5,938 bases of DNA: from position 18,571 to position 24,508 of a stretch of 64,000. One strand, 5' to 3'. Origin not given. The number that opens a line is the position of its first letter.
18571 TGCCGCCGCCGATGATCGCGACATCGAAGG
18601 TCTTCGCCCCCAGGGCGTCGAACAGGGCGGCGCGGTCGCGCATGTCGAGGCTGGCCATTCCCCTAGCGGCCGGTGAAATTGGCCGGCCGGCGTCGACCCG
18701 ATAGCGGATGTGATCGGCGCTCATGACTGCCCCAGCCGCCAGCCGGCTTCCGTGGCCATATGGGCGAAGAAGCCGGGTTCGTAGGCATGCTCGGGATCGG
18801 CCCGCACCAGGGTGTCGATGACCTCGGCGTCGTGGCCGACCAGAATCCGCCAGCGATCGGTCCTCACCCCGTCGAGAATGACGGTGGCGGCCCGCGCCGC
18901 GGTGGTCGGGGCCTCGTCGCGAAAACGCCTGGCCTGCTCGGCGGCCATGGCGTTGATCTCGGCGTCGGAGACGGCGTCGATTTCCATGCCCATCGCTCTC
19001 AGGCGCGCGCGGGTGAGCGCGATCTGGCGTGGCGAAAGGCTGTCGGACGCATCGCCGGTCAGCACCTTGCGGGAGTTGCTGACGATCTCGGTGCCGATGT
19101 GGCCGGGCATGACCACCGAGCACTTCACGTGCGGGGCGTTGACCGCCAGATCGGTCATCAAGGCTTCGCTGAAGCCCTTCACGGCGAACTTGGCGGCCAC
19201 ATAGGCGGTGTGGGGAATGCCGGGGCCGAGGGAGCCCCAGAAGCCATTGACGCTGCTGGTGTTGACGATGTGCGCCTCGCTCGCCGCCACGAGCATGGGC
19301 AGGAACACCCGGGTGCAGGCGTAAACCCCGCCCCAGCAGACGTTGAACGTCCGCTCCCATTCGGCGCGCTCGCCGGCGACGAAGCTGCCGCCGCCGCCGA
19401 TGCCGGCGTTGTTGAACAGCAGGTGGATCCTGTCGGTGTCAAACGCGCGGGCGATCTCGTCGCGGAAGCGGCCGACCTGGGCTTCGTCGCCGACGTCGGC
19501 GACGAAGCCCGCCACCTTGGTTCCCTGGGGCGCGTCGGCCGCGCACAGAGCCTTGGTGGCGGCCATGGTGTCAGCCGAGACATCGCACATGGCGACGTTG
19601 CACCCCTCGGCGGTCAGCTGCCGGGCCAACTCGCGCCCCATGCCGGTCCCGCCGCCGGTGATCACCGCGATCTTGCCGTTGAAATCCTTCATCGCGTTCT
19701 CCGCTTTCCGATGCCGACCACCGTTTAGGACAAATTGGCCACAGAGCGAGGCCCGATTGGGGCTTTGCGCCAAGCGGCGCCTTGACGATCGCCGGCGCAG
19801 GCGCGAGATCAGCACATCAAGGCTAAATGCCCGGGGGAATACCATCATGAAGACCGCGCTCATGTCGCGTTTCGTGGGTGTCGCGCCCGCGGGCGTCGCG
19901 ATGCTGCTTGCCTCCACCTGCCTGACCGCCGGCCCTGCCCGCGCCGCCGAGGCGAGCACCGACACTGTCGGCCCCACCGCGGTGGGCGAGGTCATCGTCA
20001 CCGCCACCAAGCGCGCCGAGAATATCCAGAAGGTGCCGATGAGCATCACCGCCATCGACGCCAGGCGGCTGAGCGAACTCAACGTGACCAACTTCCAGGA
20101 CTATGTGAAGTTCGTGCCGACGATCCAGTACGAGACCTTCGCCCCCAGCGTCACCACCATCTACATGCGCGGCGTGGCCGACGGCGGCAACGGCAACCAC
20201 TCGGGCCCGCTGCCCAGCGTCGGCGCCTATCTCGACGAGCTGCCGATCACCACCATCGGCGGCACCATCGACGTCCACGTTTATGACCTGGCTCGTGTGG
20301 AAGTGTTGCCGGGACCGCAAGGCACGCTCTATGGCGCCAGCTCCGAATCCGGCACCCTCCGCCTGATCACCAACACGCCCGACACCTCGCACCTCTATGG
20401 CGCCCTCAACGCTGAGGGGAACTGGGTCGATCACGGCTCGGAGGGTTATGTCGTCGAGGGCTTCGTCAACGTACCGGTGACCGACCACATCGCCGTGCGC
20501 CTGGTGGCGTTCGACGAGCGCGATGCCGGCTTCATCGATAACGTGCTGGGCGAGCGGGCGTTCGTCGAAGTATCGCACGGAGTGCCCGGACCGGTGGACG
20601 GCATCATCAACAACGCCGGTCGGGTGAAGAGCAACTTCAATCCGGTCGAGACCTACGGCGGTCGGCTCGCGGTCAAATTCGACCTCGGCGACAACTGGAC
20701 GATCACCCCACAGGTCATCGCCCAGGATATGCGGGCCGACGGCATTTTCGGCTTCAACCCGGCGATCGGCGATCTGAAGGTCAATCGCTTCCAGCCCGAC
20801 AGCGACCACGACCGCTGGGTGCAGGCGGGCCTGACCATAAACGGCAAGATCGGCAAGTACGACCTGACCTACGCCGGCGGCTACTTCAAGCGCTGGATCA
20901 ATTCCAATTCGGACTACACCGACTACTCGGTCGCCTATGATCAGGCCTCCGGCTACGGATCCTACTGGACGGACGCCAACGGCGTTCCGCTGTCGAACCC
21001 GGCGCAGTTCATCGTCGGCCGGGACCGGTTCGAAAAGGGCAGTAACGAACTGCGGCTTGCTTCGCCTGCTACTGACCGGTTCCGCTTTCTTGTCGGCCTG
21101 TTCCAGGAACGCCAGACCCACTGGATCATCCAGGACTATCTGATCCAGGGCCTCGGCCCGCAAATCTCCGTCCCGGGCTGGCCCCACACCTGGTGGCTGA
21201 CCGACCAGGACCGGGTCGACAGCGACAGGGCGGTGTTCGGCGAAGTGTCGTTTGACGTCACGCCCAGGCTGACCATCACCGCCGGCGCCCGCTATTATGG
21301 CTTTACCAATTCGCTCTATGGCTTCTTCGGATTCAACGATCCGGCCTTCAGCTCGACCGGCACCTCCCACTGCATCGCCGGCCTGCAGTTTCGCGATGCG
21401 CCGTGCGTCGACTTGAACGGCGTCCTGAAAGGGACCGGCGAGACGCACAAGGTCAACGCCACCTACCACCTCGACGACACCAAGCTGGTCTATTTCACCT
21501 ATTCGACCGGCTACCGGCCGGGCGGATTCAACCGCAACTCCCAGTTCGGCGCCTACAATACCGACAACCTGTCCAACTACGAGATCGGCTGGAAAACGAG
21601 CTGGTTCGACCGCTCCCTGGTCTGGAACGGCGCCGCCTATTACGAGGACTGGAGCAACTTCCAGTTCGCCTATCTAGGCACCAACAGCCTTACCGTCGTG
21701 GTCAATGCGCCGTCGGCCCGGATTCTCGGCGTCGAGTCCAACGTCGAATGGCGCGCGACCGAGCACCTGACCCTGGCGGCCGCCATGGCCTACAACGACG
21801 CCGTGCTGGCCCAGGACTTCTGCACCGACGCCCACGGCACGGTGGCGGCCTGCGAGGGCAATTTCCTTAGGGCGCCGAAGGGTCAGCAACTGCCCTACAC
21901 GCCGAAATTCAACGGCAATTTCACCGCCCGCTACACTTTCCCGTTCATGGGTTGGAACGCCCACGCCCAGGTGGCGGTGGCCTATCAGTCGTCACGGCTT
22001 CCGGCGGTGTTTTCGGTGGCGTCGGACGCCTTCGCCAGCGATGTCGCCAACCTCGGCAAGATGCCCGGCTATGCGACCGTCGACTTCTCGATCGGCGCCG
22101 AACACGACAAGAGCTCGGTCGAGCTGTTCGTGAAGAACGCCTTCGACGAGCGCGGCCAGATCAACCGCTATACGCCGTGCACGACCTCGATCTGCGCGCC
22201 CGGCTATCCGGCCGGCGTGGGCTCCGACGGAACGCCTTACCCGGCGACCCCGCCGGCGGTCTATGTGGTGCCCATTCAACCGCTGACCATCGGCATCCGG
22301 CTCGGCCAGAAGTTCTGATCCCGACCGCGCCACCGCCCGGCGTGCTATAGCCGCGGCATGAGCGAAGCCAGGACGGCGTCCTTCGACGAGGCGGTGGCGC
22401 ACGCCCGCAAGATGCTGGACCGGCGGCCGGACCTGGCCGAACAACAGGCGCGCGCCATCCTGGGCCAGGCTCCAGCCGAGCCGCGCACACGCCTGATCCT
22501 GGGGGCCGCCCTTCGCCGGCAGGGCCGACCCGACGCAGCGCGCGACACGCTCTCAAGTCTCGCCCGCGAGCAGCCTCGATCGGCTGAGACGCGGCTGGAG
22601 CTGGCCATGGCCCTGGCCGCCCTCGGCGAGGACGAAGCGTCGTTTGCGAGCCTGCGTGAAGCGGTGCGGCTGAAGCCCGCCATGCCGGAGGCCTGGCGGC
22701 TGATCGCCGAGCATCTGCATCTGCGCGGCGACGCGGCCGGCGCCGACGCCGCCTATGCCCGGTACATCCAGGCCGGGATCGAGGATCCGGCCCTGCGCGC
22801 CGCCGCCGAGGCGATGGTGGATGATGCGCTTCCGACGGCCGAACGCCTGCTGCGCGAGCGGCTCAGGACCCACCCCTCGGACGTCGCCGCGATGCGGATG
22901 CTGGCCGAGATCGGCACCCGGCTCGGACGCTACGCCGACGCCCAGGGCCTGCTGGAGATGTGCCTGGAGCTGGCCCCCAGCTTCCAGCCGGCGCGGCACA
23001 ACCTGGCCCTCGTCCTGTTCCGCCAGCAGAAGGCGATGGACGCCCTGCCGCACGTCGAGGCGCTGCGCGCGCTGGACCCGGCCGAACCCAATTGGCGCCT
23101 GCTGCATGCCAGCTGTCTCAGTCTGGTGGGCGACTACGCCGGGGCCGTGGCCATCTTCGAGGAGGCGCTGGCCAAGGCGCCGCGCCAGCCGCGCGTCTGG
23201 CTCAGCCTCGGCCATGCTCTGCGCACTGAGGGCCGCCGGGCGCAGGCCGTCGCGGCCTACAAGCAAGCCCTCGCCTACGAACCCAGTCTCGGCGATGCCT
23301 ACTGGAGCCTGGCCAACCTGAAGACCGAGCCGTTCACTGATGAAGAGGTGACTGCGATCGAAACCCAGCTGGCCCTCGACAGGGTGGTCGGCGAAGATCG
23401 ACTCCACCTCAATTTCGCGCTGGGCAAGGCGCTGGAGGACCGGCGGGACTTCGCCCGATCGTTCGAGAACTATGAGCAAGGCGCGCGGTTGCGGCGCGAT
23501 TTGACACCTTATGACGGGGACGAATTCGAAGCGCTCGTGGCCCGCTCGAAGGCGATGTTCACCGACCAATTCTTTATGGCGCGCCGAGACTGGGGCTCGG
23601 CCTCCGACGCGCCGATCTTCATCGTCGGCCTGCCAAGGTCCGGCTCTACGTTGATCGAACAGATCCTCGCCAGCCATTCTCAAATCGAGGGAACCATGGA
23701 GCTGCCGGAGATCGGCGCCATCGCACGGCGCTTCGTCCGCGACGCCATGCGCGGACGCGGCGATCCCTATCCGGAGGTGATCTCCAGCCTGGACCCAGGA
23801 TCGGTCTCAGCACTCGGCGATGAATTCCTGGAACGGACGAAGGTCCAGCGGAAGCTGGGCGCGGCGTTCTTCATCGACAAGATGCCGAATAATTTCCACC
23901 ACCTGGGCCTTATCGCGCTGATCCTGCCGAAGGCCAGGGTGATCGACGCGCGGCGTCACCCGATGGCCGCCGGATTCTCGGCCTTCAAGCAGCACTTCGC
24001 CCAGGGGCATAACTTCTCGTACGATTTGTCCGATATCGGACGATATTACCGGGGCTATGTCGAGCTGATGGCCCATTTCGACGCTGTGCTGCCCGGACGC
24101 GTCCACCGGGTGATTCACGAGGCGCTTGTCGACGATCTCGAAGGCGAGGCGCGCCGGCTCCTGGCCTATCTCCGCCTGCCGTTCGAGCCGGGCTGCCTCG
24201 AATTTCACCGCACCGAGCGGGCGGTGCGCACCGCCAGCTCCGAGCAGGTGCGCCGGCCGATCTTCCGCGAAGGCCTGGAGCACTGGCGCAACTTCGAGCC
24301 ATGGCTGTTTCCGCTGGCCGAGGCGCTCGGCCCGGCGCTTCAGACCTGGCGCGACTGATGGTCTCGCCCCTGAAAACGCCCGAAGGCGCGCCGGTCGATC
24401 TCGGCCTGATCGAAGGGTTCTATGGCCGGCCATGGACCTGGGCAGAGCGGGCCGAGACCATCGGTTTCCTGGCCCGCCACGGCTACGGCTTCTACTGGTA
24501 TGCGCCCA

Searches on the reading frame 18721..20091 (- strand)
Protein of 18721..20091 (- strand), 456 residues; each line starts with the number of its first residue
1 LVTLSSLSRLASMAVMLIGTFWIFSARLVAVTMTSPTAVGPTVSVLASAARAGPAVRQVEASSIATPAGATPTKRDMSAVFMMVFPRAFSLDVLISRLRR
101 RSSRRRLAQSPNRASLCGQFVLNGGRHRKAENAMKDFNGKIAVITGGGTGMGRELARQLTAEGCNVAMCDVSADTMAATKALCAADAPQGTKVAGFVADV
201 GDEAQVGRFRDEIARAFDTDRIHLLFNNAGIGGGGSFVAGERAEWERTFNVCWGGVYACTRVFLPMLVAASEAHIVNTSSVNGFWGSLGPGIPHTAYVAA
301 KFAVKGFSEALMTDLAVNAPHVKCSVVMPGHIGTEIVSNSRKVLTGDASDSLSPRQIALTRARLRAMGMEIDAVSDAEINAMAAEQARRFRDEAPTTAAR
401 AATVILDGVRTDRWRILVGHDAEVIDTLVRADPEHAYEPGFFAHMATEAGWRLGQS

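Call 67: search_protein_families(library=pfam, proteins=[window:18721-20091:-], max_evalue=0.01)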
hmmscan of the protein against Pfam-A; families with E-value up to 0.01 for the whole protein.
window:18721-20091:- (456 aa): 3 families
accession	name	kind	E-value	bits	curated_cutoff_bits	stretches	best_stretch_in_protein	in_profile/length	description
PF00106.31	adh_short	-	6.4e-41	140.4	26.6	1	140-341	1-191/195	short chain dehydrogenase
PF13561.12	adh_short_C2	-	6.1e-25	88.6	27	1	149-341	6-185/236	Enoyl-(Acyl carrier protein) reductase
PF08659.16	KR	-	1.4e-09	38.6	22.6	1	143-309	4-161/180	KR domain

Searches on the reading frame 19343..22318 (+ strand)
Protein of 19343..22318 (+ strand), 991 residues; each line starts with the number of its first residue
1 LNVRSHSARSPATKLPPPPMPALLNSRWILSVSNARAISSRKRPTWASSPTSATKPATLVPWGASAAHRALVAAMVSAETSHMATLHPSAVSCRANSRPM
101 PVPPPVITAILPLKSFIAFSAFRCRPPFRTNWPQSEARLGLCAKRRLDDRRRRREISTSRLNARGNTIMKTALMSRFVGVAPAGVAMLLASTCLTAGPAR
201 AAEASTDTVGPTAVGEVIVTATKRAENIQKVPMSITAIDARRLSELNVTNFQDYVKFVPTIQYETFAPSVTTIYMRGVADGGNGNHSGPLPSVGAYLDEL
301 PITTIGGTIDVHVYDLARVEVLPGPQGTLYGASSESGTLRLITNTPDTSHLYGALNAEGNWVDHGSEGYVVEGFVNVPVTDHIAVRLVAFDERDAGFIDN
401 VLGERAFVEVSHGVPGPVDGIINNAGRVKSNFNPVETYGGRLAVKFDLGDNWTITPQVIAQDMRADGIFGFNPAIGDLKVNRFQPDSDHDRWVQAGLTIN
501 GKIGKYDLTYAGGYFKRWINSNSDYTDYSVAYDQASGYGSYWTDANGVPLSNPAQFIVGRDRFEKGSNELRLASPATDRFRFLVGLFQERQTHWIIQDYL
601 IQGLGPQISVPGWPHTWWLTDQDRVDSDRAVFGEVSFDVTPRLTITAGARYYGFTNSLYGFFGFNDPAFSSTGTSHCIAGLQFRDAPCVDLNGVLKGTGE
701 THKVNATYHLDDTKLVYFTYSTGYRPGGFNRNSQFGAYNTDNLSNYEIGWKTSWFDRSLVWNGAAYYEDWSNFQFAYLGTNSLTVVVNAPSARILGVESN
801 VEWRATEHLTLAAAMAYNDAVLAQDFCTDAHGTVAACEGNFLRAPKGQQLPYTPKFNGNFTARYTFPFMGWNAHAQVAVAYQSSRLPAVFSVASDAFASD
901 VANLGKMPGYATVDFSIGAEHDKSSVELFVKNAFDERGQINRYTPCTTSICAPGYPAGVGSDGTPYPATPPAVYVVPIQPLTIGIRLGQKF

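Call 67: search_protein_families(library=pfam, proteins=[window:19343-22318:+], max_evalue=0.01)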
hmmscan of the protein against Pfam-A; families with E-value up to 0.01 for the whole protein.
window:19343-22318:+ (991 aa): 2 families
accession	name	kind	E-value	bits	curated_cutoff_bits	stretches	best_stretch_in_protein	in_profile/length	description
PF00593.30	TonB_dep_Rec_b-barrel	-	3.6e-33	116.5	27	1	474-932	24-435/436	TonB dependent receptor-like, beta-barrel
PF07715.20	Plug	-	3.2e-13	50.6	23.9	1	228-337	2-106/107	TonB-dependent Receptor Plug Domain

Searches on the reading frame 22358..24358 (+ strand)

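Call 67: search_protein_families(library=pfam, proteins=[window:22358-24358:+], max_evalue=0.01)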
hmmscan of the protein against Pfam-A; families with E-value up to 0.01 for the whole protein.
window:22358-24358:+ (666 aa): 22 families
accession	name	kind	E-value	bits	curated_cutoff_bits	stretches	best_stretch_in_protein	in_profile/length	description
PF13469.12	Sulfotransfer_3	-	1.5e-44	153.3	27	1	419-611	1-216/216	Sulfotransferase family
PF13432.12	TPR_16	-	1.6e-19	70.4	32.7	4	49-110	4-65/65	Tetratricopeptide repeat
PF13428.12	TPR_14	-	3.6e-19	67.8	23.5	2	42-83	1-42/44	Tetratricopeptide repeat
PF14559.12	TPR_19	-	3.3e-18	66.2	25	4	258-318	5-64/68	Tetratricopeptide repeat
PF13181.12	TPR_8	-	5e-15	54.8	25.7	1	279-310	2-33/34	Tetratricopeptide repeat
PF07719.23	TPR_2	-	1.3e-14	53.4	27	1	278-310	1-33/34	Tetratricopeptide repeat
PF00515.34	TPR_1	-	8.6e-14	51.1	27.8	1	279-310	2-33/34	Tetratricopeptide repeat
PF13414.12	TPR_11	-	1.1e-13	51.1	26.8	1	285-321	1-37/42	TPR repeat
PF23914.1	TPR_CcmH_CycH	-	3.1e-11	43.8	42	2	165-275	39-152/158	Cytochrome c-type biogenesis protein H TPR domain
PF13431.12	TPR_17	-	3.2e-11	43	24.4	0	198-230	1-33/34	Tetratricopeptide repeat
PF13424.12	TPR_12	-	4e-10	40.2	30.1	3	249-306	8-73/77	Tetratricopeptide repeat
PF24575.1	TPR_Slam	-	5.9e-10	39.9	35.2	0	283-322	52-91/104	Surface lipoprotein assembly modifier, N-terminal TPR repeats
PF12895.13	ANAPC3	-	1.2e-09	38.7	27.2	1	153-234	4-80/82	Anaphase-promoting complex, cyclosome, subunit 3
PF13176.12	TPR_7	-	1.2e-06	28.5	27.9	0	281-309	2-32/36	Tetratricopeptide repeat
PF13374.12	TPR_10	-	6.4e-06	26.5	27.5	0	76-105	2-31/42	Tetratricopeptide repeat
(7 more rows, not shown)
